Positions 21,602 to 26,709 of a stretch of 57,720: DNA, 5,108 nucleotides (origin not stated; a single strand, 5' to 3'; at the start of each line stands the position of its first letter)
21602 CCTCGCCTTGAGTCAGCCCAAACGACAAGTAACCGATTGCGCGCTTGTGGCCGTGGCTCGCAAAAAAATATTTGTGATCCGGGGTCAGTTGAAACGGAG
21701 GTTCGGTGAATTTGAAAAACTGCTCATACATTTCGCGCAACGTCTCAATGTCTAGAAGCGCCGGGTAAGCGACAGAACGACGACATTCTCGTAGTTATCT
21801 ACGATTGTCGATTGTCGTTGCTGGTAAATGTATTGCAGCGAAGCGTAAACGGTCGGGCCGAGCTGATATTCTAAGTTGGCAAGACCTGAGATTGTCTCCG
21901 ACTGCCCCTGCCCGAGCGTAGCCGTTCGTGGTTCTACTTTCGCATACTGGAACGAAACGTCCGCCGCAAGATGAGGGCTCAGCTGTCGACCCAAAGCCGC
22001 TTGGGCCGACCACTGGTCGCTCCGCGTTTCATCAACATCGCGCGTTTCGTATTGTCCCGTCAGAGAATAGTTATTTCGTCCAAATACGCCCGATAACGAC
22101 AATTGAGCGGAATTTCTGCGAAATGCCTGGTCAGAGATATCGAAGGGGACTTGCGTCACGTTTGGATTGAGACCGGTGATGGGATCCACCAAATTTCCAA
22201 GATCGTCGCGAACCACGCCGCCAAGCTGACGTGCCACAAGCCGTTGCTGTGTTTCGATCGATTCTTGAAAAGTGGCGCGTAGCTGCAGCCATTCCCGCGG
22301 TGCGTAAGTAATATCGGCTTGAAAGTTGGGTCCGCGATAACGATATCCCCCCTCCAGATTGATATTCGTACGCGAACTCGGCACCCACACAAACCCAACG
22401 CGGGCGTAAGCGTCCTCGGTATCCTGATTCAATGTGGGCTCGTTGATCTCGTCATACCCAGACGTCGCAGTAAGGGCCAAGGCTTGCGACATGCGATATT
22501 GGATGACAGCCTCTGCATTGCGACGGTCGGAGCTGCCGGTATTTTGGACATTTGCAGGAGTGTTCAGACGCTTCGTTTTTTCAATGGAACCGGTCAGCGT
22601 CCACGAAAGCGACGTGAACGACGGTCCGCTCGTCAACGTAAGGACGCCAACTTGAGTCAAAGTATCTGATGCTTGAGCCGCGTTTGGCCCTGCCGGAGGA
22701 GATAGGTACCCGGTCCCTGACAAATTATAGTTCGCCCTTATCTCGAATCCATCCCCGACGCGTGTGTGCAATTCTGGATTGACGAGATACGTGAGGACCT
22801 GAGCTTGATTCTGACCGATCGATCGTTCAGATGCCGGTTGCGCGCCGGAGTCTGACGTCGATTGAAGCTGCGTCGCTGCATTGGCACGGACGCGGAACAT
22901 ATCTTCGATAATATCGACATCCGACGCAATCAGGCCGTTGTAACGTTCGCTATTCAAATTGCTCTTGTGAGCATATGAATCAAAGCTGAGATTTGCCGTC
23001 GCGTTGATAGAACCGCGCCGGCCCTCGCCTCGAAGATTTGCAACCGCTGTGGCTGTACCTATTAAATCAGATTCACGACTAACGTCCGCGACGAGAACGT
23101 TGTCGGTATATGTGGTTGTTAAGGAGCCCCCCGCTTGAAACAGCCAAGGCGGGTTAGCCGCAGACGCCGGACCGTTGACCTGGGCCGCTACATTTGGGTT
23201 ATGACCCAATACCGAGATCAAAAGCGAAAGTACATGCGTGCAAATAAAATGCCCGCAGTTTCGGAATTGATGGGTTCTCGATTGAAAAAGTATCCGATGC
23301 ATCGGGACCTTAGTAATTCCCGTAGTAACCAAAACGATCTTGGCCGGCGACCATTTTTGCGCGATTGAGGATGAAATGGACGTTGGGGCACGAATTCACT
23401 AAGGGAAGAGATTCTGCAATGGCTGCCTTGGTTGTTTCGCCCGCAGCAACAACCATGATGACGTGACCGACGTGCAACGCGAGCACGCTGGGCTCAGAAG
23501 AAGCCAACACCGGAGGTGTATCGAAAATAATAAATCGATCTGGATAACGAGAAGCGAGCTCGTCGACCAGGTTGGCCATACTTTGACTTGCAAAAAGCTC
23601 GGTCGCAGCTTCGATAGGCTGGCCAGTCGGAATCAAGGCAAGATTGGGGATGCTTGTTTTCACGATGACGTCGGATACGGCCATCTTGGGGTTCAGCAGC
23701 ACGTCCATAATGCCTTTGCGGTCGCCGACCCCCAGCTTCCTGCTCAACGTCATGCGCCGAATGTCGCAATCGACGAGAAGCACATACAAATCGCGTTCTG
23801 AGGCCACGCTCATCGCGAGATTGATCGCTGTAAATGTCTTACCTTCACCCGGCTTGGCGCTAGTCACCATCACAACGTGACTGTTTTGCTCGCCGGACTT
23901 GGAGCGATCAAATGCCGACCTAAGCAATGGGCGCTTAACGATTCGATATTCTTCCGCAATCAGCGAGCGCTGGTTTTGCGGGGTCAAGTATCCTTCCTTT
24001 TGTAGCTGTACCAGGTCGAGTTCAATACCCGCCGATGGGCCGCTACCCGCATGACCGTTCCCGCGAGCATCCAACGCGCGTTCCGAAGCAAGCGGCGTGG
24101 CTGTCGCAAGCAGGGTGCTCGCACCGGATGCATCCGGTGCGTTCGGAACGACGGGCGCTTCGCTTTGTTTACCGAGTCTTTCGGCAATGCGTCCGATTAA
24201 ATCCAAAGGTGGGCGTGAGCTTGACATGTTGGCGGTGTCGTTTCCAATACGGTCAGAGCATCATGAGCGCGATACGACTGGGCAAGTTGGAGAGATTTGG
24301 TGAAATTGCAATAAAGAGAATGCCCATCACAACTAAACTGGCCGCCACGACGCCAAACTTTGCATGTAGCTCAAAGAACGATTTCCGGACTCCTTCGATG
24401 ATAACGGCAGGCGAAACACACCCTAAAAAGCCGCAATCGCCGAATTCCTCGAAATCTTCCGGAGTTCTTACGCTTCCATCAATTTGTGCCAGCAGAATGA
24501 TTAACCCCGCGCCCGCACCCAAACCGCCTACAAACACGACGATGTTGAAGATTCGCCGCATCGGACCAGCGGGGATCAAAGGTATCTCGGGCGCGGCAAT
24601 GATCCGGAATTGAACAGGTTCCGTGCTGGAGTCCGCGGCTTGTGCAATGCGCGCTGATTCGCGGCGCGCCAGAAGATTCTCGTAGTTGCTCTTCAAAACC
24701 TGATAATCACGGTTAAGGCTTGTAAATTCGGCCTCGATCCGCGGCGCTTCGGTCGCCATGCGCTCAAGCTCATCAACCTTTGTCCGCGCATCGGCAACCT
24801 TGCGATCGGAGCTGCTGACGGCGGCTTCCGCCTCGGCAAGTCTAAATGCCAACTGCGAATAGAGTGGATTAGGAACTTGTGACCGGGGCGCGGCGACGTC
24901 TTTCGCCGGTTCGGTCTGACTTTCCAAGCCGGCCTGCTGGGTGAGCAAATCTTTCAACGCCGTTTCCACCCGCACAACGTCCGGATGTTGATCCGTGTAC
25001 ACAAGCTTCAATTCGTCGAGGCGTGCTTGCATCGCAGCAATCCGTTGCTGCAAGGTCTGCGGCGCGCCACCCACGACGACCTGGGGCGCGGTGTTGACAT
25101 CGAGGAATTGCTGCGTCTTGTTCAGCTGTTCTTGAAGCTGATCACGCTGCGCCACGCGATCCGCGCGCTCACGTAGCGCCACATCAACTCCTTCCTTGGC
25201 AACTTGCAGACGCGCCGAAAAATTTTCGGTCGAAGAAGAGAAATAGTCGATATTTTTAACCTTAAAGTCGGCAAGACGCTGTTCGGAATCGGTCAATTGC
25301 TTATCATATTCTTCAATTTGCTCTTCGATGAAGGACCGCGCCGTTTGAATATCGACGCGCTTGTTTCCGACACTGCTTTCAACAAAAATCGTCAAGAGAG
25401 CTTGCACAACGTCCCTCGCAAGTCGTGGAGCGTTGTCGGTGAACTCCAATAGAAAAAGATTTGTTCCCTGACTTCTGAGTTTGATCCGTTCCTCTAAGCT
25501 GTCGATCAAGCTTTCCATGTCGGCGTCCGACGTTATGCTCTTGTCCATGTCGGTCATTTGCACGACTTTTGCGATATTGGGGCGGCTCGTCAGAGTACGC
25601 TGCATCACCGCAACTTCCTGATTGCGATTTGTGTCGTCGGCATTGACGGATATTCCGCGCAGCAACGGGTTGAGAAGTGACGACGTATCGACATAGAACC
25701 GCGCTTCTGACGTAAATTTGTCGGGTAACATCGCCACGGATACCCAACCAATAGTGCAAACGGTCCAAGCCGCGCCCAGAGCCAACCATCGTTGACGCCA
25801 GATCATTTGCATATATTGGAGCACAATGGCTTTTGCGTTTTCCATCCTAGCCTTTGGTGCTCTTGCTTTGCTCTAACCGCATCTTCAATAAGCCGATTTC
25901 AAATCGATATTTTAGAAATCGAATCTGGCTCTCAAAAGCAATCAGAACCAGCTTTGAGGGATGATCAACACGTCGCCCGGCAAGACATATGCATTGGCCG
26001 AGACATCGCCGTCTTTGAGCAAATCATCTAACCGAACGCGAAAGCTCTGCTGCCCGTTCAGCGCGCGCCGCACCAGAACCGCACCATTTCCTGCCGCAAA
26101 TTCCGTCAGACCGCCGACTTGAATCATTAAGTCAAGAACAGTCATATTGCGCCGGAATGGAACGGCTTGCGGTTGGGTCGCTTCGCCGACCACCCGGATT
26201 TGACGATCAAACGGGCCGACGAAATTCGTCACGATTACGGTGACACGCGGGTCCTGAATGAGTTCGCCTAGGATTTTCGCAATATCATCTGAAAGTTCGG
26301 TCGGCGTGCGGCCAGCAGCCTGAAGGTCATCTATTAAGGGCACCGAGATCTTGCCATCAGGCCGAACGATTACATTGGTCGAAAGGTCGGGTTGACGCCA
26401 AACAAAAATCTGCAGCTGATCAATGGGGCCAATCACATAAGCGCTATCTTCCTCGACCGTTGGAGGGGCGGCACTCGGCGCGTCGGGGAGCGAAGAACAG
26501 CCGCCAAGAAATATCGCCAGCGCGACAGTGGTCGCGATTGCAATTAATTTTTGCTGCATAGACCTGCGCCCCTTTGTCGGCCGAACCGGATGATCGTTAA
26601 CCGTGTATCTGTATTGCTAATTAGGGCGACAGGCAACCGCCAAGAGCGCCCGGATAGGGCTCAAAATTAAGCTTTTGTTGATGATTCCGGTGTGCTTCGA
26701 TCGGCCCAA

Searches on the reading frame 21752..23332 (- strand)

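Call 10: search_protein_families(library=ncbifam, proteins=[window:21752-23332:-], max_evalue=0.001)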
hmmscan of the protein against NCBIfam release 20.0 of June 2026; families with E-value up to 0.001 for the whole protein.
window:21752-23332:- (526 aa): 1 family
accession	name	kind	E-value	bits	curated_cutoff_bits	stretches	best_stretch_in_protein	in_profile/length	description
TIGR03016.1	pepcterm_hypo_1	hypoth_equivalog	8.4e-44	150.3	90.85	1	63-526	4-477/477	TIGR03016 family PEP-CTERM system-associated outer membrane protein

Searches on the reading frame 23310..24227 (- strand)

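Call 10: search_protein_families(library=ncbifam, proteins=[window:23310-24227:-], max_evalue=0.001)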
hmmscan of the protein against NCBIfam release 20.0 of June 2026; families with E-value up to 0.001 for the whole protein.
window:23310-24227:- (305 aa): 13 families
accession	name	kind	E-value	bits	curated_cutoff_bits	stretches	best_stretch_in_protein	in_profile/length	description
TIGR03018.1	pepcterm_TyrKin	hypoth_equivalog_domain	2.5e-73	245.8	230.65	1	81-288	2-207/207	XrtA-associated tyrosine autokinase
TIGR01007.1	eps_fam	subfamily_domain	4.6e-28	98.2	108.05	1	114-305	15-203/204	polysaccharide biosynthesis tyrosine autokinase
NF008568.0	PRK11519.1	equivalog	1.9e-25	89.2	1068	1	115-302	525-711/720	tyrosine-protein kinase Wzc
TIGR01005.1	eps_transp_fam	subfamily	5.4e-21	74.5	411.7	1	87-274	523-700/754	exopolysaccharide transport protein family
NF007350.0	PRK09841.1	equivalog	5.2e-18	64.5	1248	1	113-274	528-685/726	tyrosine-protein kinase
TIGR03029.1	EpsG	equivalog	7.6e-16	58.1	313.8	1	113-267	100-250/274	chain length determinant protein tyrosine kinase EpsG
TIGR01968.1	minD_bact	equivalog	4.5e-11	42.6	212.9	1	117-261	2-141/261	septum site-determining protein MinD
TIGR01969.1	minD_arch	subfamily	2.9e-08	33.2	201.75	1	118-266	2-143/251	cell division ATPase MinD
TIGR03371.1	cellulose_yhjQ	equivalog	7.4e-07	28.9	157.85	1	117-289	2-177/246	cellulose biosynthesis protein BcsQ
TIGR03815.1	CpaE_hom_Actino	equivalog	2e-06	27.2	154.45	1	102-287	96-280/340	septum site-determining protein Ssd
NF041546.1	ParA_partition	equivalog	3.2e-06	26.8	180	0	118-156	1-38/203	ParA family partition ATPase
TIGR03453.1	partition_RepA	equivalog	0.00018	20.5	348.45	1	104-205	92-199/387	plasmid partitioning protein RepA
NF041136.1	MrpORP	equivalog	0.00031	20.1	450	1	116-174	5-62/365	iron-sulfur cluster carrier protein MrpORP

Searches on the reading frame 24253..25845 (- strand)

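Call 10: search_protein_families(library=ncbifam, proteins=[window:24253-25845:-], max_evalue=0.001)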
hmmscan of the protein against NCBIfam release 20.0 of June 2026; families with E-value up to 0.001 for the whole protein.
window:24253-25845:- (530 aa): 4 families
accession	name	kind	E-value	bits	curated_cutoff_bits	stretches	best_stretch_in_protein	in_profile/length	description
TIGR03007.1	pepcterm_ChnLen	equivalog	1.5e-139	465.4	278.85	1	8-512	3-495/498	XrtA system polysaccharide chain length determinant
TIGR03017.1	EpsF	equivalog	4.7e-11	42.1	422.75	1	119-475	121-441/444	chain length determinant protein EpsF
TIGR01005.1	eps_transp_fam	subfamily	6.5e-10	37.8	411.7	1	347-500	350-498/754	exopolysaccharide transport protein family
NF045487.1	ASRP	equivalog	5e-05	22.1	300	1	161-398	149-388/593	archaea-specific SMC-related protein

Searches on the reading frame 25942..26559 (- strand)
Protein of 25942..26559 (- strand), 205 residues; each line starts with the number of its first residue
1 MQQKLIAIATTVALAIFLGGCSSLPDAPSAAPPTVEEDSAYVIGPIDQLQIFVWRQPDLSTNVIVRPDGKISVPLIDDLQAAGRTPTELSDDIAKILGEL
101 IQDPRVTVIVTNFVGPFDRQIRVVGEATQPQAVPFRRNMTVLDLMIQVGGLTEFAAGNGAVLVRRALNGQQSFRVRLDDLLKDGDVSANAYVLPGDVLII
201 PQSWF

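Call 10: search_protein_families(library=ncbifam, proteins=[window:25942-26559:-], max_evalue=0.001)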
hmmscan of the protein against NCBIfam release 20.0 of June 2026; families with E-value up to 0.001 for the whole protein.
window:25942-26559:- (205 aa): 4 families
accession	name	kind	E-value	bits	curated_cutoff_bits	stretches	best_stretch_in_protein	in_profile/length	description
TIGR03027.2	pepcterm_export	equivalog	5.1e-70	234.5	180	1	40-205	2-169/169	XrtA/PEP-CTERM system exopolysaccharide export protein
NF041843.1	EpsY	equivalog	8e-28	97.1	320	1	34-200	46-210/211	exopolysaccharide export protein EpsY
TIGR03028.1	EpsE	equivalog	1e-21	77.4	262.65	1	41-200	2-159/239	polysaccharide export protein EpsE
NF011658.0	PRK15078.1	subfamily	1e-18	67.3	333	1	40-202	84-251/380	polysaccharide export protein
